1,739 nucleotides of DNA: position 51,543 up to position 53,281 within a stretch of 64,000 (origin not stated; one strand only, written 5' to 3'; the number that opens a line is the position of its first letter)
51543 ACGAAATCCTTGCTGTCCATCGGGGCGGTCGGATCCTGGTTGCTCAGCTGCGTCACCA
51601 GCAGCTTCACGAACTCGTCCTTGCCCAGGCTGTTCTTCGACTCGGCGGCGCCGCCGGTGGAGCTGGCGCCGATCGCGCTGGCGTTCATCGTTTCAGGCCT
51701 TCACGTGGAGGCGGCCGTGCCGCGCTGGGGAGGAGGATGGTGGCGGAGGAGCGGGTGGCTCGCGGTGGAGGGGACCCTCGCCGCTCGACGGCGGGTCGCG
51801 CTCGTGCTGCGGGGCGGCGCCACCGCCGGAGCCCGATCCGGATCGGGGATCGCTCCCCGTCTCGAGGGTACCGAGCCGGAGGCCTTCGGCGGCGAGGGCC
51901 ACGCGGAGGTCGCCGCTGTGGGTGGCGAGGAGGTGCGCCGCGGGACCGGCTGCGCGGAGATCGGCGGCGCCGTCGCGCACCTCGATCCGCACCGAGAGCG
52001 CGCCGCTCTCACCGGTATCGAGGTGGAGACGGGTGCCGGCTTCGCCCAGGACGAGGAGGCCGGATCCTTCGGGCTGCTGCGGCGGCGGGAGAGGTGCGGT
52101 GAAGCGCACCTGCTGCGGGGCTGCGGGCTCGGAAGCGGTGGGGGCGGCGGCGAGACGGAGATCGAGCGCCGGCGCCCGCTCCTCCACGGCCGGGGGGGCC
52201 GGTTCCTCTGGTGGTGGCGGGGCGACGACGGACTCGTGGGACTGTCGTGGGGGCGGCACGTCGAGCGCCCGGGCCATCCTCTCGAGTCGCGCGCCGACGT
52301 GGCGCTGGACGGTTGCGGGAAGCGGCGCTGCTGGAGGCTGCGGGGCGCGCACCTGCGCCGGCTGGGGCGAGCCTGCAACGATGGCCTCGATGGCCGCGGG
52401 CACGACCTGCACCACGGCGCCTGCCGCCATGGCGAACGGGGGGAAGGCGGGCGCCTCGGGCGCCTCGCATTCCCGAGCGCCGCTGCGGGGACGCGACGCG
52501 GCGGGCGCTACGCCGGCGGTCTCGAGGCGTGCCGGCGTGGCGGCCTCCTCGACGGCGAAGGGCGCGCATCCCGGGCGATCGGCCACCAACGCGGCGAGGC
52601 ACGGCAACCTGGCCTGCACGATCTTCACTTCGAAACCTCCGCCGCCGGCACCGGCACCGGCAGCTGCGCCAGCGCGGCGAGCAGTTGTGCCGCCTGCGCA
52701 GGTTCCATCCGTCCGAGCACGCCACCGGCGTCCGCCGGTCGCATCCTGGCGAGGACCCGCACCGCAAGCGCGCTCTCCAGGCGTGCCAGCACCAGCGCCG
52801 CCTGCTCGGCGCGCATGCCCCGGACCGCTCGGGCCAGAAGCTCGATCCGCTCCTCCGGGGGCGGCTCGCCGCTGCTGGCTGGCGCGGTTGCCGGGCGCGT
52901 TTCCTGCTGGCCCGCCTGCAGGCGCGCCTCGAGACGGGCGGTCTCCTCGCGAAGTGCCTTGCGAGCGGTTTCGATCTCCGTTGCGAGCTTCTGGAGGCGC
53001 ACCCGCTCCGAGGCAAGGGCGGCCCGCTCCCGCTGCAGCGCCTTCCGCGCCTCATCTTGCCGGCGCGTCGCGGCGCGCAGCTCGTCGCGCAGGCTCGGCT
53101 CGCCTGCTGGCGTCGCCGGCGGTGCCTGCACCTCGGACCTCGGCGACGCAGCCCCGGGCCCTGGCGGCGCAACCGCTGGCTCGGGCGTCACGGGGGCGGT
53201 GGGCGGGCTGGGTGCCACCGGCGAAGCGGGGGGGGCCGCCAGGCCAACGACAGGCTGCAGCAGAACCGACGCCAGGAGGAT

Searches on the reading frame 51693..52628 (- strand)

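Call 10: search_protein_families(library=pfam, proteins=[window:51693-52628:-])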
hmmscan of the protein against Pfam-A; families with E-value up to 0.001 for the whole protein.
window:51693-52628:- (311 aa): 1 family
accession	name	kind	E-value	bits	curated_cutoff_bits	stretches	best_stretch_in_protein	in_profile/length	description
PF02120.21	Flg_hook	-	1e-05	25.7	29.8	1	199-260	15-79/85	Flagellar hook-length control protein FliK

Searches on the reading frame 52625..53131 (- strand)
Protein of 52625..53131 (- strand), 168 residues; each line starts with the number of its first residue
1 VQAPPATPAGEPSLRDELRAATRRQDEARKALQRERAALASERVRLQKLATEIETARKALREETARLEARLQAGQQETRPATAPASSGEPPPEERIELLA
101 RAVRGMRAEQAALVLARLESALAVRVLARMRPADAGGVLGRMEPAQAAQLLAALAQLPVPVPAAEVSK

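Call 31: search_protein_families(library=pfam, proteins=[window:52625-53131:-], max_evalue=0.01)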
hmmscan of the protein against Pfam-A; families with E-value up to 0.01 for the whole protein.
window:52625-53131:- (168 aa): 2 families
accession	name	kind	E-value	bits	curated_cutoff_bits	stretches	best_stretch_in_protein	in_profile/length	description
PF24922.1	ACBP4_C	-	2.3e-05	25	31.2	1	13-77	28-91/105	Acyl-CoA-binding domain-containing protein 4-6, C-terminal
PF03448.22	MgtE_N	-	0.00048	21.1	25.9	1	100-154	7-61/102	MgtE intracellular N domain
